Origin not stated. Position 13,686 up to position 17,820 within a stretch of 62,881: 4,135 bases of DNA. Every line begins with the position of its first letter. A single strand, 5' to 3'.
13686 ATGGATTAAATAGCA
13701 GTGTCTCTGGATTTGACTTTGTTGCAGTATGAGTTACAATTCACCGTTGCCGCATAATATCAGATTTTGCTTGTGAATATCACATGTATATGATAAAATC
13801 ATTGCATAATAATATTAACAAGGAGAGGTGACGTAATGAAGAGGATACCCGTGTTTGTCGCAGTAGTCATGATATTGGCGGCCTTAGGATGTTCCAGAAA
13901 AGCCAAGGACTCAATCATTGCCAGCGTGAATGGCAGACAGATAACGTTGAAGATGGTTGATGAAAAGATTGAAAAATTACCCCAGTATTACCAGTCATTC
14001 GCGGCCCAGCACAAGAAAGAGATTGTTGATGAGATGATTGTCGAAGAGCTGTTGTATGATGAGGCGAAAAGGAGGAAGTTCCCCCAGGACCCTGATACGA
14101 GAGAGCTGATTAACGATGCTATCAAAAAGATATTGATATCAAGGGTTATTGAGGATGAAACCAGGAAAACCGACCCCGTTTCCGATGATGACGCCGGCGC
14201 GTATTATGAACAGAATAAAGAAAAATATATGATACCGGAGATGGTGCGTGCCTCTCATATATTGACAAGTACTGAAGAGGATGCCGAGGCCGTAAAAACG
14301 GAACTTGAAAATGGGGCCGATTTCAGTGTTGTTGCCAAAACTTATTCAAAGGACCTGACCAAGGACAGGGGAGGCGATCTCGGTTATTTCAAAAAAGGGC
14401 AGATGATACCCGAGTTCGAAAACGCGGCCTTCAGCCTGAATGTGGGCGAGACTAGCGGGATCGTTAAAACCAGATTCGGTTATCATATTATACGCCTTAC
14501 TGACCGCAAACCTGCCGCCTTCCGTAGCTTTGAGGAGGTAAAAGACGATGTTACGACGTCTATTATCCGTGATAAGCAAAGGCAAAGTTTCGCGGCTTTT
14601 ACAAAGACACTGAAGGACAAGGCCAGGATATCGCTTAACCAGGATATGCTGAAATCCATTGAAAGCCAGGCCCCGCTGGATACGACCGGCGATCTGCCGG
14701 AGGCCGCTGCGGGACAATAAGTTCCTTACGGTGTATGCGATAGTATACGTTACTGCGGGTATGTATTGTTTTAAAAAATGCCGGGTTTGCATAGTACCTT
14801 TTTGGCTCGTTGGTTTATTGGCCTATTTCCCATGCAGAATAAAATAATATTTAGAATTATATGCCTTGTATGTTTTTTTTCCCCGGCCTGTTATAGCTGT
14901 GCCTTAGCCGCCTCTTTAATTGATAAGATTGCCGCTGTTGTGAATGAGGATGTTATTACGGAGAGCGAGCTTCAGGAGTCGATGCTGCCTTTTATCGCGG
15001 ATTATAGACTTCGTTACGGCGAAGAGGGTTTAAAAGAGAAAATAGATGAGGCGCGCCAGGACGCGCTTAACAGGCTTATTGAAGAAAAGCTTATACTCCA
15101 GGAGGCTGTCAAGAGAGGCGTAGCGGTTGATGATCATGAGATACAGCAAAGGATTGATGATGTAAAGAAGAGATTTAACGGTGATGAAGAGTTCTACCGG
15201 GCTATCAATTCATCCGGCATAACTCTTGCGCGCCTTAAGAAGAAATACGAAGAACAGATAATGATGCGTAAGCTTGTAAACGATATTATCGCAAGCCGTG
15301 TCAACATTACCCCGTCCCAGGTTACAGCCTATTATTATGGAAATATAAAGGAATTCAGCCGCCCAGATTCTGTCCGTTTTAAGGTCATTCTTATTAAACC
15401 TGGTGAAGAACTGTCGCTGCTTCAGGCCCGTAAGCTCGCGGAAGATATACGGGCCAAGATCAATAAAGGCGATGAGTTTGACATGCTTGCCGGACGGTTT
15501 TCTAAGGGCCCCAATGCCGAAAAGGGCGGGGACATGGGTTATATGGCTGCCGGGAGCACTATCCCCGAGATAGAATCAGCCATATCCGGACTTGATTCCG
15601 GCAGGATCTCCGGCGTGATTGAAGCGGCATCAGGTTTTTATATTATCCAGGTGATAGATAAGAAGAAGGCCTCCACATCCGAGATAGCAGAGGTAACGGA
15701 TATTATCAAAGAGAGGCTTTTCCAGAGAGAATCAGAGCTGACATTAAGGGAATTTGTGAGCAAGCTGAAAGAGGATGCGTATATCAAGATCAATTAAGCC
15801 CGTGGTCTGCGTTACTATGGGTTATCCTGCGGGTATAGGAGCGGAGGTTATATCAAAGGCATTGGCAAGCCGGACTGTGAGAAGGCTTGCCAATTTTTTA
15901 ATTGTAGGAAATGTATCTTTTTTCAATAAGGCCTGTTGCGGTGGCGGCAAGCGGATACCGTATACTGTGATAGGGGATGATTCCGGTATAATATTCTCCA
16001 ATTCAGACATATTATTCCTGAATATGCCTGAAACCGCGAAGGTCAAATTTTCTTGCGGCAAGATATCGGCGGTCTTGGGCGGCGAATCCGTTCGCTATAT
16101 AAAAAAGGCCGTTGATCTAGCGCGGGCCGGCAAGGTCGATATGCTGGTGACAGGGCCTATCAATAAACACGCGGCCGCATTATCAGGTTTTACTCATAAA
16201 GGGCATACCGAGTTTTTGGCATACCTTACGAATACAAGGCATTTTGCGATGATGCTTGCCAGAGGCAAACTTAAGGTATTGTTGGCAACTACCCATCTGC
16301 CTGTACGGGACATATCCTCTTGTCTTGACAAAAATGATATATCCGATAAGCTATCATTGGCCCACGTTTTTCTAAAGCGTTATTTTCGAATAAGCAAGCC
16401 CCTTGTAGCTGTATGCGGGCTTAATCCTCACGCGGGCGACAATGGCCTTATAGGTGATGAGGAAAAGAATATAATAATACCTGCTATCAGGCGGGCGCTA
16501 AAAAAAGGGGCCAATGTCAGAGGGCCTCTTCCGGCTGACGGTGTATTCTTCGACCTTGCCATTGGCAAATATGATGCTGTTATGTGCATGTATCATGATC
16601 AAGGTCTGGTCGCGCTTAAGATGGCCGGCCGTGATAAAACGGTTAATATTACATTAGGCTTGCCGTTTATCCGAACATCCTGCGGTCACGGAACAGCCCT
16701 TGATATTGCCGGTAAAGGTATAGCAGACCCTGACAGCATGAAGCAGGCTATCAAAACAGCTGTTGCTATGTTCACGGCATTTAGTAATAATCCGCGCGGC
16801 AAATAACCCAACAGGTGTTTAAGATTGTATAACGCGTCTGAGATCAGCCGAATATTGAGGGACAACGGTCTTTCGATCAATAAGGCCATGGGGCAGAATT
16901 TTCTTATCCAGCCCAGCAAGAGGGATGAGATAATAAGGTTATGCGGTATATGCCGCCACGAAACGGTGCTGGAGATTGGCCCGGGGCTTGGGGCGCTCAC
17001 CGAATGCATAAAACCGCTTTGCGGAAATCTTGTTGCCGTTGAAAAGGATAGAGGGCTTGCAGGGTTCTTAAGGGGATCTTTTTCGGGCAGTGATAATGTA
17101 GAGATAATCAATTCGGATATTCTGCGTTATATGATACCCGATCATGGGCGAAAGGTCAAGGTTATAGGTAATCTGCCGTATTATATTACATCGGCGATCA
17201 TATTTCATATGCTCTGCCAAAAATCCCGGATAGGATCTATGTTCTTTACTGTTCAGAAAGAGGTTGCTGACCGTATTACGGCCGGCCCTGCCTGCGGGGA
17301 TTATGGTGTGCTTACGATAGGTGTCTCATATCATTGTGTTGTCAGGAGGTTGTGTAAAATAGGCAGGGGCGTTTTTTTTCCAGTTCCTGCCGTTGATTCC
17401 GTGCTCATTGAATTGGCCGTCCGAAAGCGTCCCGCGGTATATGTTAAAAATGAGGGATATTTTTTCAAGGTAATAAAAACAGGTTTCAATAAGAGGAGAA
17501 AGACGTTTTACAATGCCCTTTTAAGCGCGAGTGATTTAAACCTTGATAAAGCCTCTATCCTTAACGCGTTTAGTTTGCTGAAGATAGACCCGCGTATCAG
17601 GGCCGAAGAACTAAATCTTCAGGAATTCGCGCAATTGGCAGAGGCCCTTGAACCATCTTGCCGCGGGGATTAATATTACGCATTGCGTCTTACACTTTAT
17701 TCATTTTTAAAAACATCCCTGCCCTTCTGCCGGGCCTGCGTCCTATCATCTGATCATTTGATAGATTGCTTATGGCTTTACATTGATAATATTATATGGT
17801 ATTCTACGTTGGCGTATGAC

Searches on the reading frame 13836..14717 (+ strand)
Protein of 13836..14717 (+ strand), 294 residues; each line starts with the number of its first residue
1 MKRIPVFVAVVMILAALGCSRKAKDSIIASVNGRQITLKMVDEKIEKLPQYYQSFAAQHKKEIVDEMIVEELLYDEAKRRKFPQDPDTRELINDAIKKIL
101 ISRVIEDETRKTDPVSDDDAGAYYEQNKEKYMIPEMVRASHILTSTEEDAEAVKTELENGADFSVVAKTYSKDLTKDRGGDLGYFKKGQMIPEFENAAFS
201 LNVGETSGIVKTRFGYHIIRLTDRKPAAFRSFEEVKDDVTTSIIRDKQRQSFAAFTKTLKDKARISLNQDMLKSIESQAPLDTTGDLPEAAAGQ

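Call 8: search_protein_families(library=pfam, max_evalue=0.01, proteins=[window:13836-14717:+])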
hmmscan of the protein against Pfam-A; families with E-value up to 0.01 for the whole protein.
window:13836-14717:+ (294 aa): 6 families
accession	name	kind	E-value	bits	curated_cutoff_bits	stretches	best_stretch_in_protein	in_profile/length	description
PF13616.12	Rotamase_3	-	8.7e-26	91.2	22.5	1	133-225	12-116/116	PPIC-type PPIASE domain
PF13145.12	Rotamase_2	-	3.3e-24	86.5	27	1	115-237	1-121/121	PPIC-type PPIASE domain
PF00639.27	Rotamase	-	2.4e-22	80.1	21.7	1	145-223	17-97/97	PPIC-type PPIASE domain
PF13624.11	SurA_N_3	-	3.1e-05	24.3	27.2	1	7-84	20-108/162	SurA-like N-terminal domain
PF13623.11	SurA_N_2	-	0.00014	22.2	28.5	1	17-82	29-108/145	SurA-like N-terminal domain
PF11083.13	Relaxase_C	-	0.0021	18.7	30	1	22-110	26-109/125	C-terminal helical hairpin domain from relaxase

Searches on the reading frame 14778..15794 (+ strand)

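Call 9: search_protein_families(library=pfam, max_evalue=0.01, proteins=[window:14778-15794:+])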
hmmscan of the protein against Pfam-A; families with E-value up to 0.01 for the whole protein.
window:14778-15794:+ (339 aa): 6 families
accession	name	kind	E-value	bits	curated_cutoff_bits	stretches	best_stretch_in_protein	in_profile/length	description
PF13616.12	Rotamase_3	-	3.2e-19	70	22.5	1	192-296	9-116/116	PPIC-type PPIASE domain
PF13624.11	SurA_N_3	-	1.4e-17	64.4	27.2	1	22-166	15-161/162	SurA-like N-terminal domain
PF00639.27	Rotamase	-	3.9e-17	63.4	21.7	1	204-294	2-97/97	PPIC-type PPIASE domain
PF13145.12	Rotamase_2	-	4.1e-13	50.6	27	1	177-307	1-120/121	PPIC-type PPIASE domain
PF09312.16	SurA_N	-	9.9e-13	48.7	30.8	1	48-165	1-116/118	SurA N-terminal domain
PF13623.11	SurA_N_2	-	7.8e-11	42.5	28.5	1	28-130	18-123/145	SurA-like N-terminal domain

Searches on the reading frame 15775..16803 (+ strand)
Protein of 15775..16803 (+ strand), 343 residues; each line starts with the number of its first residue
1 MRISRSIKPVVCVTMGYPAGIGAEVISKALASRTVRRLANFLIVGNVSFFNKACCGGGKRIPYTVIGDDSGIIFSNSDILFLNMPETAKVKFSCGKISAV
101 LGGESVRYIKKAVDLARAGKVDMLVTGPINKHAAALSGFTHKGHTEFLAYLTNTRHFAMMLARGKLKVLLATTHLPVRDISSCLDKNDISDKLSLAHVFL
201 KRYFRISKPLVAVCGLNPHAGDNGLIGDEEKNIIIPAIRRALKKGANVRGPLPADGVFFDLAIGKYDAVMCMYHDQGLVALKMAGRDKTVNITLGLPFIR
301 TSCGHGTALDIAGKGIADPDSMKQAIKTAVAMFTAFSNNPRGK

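Call 9: search_protein_families(library=pfam, max_evalue=0.01, proteins=[window:15775-16803:+])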
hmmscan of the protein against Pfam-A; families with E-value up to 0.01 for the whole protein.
window:15775-16803:+ (343 aa): 1 family
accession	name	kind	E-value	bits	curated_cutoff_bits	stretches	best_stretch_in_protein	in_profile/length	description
PF04166.17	PdxA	-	6.8e-98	328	27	1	88-329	45-286/286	Pyridoxal phosphate biosynthetic protein PdxA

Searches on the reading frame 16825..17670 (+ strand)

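Call 9: search_protein_families(library=pfam, max_evalue=0.01, proteins=[window:16825-17670:+])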
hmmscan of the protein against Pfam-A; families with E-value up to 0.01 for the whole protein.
window:16825-17670:+ (282 aa): 1 family
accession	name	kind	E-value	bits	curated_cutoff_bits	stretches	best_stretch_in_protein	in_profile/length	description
PF00398.26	RrnaAD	-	4.7e-49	167.3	24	1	17-272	3-258/263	Ribosomal RNA adenine dimethylase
